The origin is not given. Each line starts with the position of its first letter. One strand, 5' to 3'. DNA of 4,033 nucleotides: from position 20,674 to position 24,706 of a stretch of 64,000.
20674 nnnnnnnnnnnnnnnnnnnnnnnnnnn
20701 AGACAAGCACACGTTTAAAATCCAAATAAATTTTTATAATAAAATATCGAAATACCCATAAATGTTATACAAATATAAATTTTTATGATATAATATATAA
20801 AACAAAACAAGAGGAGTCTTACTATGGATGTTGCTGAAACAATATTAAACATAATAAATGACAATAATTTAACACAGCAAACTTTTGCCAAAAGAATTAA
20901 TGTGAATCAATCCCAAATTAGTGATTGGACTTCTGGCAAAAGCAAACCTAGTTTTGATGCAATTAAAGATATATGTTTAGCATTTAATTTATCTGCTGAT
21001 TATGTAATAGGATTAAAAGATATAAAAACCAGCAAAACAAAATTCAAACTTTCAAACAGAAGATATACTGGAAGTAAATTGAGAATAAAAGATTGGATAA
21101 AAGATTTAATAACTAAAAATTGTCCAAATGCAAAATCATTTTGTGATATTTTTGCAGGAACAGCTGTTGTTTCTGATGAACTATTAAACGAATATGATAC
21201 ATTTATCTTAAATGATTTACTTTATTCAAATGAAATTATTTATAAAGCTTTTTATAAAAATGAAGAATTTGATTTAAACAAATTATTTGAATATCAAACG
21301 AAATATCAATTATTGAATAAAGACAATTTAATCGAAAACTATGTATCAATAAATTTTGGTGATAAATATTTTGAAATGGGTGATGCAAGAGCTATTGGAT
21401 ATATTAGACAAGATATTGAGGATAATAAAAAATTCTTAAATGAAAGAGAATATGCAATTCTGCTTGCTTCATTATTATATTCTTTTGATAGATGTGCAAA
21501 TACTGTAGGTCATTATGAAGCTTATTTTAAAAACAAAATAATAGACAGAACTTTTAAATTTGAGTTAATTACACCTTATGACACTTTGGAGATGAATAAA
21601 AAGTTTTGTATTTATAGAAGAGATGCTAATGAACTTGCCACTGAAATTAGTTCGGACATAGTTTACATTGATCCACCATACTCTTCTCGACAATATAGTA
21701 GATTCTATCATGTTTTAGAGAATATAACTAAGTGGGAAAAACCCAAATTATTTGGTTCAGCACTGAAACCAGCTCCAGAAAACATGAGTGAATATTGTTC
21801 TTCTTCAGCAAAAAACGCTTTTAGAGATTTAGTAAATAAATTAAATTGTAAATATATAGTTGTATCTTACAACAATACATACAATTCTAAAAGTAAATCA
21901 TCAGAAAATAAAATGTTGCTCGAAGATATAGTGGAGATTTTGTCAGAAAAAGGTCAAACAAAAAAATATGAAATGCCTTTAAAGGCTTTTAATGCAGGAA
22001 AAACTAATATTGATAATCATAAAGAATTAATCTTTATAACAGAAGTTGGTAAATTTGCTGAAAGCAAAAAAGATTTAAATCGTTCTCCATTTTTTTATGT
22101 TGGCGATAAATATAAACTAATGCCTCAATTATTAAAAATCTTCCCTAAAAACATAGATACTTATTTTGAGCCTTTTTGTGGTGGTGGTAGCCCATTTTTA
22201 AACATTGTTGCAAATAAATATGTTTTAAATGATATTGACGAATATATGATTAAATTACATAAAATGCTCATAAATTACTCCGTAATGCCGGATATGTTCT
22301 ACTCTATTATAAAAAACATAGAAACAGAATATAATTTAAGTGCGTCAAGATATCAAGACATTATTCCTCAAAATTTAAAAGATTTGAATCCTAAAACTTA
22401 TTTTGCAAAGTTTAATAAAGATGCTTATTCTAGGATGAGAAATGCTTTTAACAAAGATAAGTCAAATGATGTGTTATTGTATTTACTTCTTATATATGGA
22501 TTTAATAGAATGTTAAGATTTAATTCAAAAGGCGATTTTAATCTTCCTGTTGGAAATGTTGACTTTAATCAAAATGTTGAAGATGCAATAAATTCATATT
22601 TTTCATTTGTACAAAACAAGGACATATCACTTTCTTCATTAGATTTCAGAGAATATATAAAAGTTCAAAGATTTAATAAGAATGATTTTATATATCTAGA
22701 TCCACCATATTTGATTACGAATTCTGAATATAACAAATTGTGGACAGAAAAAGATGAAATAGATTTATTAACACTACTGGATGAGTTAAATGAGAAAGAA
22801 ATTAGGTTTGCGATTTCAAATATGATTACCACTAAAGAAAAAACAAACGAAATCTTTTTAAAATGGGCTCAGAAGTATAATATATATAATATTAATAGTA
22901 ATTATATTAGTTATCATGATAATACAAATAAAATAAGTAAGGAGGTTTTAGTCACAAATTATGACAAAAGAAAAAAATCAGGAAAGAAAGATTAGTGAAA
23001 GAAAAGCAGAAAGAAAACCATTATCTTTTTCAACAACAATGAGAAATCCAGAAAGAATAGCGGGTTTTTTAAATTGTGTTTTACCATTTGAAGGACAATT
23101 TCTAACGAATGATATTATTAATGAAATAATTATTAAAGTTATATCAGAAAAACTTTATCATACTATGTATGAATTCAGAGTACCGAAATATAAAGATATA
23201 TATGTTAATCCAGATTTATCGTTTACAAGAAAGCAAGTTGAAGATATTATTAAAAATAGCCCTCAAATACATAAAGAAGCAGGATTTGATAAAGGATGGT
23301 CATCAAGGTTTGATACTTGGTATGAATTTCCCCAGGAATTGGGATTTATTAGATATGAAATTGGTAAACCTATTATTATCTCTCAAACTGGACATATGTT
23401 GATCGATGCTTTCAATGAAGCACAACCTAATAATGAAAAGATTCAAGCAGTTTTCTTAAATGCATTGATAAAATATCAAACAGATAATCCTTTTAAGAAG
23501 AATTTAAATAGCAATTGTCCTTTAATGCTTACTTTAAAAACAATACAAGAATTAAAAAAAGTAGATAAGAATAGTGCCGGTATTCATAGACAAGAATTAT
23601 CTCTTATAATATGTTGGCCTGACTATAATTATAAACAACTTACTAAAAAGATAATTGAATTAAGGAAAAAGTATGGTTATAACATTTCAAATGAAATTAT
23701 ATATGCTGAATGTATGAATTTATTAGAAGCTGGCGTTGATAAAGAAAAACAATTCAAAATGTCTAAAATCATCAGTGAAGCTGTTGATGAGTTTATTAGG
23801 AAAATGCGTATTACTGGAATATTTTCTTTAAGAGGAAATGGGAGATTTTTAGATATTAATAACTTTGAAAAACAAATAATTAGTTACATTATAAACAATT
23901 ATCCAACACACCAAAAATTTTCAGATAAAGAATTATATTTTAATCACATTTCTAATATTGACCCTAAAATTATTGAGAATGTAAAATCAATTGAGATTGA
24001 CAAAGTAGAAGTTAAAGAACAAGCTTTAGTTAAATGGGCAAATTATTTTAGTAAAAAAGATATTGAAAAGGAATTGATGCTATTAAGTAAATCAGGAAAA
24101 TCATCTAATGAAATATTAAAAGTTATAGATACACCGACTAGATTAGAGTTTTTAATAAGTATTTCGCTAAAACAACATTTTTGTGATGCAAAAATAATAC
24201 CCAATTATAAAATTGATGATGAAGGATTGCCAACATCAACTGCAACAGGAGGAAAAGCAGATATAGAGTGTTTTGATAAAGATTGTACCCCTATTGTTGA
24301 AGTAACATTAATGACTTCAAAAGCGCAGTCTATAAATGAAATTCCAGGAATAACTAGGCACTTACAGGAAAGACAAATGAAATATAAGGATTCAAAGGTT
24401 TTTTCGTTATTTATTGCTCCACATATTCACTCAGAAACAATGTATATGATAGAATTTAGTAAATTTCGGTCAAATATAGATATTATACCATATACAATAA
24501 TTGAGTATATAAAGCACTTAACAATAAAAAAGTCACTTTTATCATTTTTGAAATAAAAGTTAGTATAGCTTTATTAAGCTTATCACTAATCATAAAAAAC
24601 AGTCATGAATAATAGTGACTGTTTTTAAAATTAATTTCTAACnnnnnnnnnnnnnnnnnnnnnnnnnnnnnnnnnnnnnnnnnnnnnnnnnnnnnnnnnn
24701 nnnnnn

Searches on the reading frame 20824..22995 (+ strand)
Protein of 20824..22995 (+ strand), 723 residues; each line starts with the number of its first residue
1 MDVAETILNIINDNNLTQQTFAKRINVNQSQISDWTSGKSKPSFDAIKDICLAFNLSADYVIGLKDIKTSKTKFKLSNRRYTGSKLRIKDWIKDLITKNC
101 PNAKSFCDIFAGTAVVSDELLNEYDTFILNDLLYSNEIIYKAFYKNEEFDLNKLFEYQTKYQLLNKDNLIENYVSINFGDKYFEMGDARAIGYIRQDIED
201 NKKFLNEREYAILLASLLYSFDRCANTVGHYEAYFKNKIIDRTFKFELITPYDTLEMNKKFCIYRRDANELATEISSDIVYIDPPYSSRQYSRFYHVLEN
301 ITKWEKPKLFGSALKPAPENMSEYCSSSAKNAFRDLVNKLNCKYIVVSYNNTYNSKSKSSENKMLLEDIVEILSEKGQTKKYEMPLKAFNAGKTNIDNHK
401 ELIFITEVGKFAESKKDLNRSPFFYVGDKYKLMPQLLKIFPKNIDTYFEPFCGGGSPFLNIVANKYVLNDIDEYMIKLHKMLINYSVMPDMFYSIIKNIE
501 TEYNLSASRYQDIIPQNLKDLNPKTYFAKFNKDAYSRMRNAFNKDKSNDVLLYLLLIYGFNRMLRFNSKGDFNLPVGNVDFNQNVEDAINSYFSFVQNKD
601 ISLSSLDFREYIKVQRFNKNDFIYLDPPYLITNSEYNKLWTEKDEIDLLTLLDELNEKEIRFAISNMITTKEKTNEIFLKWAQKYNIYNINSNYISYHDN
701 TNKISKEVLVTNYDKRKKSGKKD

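Call 8: search_protein_families(library=pfam, proteins=[window:20824-22995:+], max_evalue=0.01)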
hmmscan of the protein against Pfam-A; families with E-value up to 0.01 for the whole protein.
window:20824-22995:+ (723 aa): 6 families
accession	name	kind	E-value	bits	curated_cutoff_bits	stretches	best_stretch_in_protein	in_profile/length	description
PF02086.21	MethyltransfD12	-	8.3e-65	219.4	22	2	81-339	1-241/253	D12 class N6 adenine-specific DNA methyltransferase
PF01381.28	HTH_3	-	1.2e-10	41.7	23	1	13-60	7-54/55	Helix-turn-helix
PF12844.13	HTH_19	-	2.3e-07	31.1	30.2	1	7-66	4-63/64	Helix-turn-helix domain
PF03602.21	Cons_hypoth95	-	5.8e-07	29.8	24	0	258-300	90-138/182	Conserved hypothetical protein 95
PF13443.12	HTH_26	-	5e-06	27.1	22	1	7-56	2-52/63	Cro/C1-type HTH DNA-binding domain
PF13560.12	HTH_31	-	0.0031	18.2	27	1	15-58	14-58/64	Helix-turn-helix domain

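Call 9: search_protein_families(library=padloc, proteins=[window:20824-22995:+], max_evalue=0.01)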
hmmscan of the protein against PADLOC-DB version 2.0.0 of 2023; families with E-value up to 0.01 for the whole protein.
window:20824-22995:+ (723 aa): 34 families (the best 25 are shown)
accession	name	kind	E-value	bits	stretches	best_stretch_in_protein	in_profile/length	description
PDLC03373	MTase_II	-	3.9e-129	428.9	1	72-408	2-337/339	Type II methyltransferase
PDLC03292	MTase_II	-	2.1e-124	414.3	1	59-714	65-716/722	Type II methyltransferase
PDLC03383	MTase_II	-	5.5e-108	359.1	1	412-717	11-317/318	Type II methyltransferase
PDLC03287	MTase_II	-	1.8e-103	345.5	1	80-716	2-644/646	Type II methyltransferase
PDLC03372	MTase_II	-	1.4e-78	262.3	1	167-408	21-257/259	Type II methyltransferase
PDLC03257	MTase_II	-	2.2e-52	176.4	1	80-405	14-338/343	Type II methyltransferase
PDLC03722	oMTase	-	1.3e-40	137.8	2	527-710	79-257/259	orphan methyltransferase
PDLC03294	MTase_II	-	5.4e-39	132.4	1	424-713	9-271/272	Type II methyltransferase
PDLC03298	MTase_II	-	4.5e-32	109.5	1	80-400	3-316/362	Type II methyltransferase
PDLC03720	oMTase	-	3.3e-30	103.9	1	80-400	5-315/326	orphan methyltransferase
PDLC03729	oMTase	-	8.4e-27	92.4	2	529-709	85-265/275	orphan methyltransferase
PDLC03735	oMTase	-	1.6e-25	88.1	1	415-714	3-283/284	orphan methyltransferase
PDLC03264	MTase_II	-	4.9e-23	79.8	2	530-712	99-282/306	Type II methyltransferase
PDLC03345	MTase_II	-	3.5e-22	76.5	1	206-396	177-380/581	Type II methyltransferase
PDLC03261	MTase_II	-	1.1e-20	71.5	2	71-364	303-599/643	Type II methyltransferase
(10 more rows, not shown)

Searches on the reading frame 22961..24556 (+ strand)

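Call 8: search_protein_families(library=pfam, proteins=[window:22961-24556:+], max_evalue=0.01)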
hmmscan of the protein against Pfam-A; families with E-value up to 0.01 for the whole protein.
window:22961-24556:+ (531 aa): 1 family
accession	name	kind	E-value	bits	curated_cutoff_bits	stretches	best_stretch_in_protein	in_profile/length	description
PF09491.16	RE_AlwI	-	1.2e-45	156.8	23.1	2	355-518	261-440/441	AlwI restriction endonuclease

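Call 9: search_protein_families(library=padloc, proteins=[window:22961-24556:+], max_evalue=0.01)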
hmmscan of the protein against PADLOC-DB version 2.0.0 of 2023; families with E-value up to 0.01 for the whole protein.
window:22961-24556:+ (531 aa): 5 families
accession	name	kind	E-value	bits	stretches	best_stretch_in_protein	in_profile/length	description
PDLC03507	REase_II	-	6.9e-169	560.9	1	14-528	3-535/542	Type II restriction enzyme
PDLC03393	REase_II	-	1.7e-30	103.9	2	391-524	433-572/624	Type II nicking endonuclease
PDLC03557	REase_II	-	7.9e-09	32.4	1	388-495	462-572/648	Type II restriction enzyme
PDLC03394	REase_II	-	7.4e-07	25.9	1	414-527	436-553/684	Type II nicking endonuclease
PDLC03463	REase_II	-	1.5e-05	21.9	1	414-513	404-512/570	Type II restriction enzyme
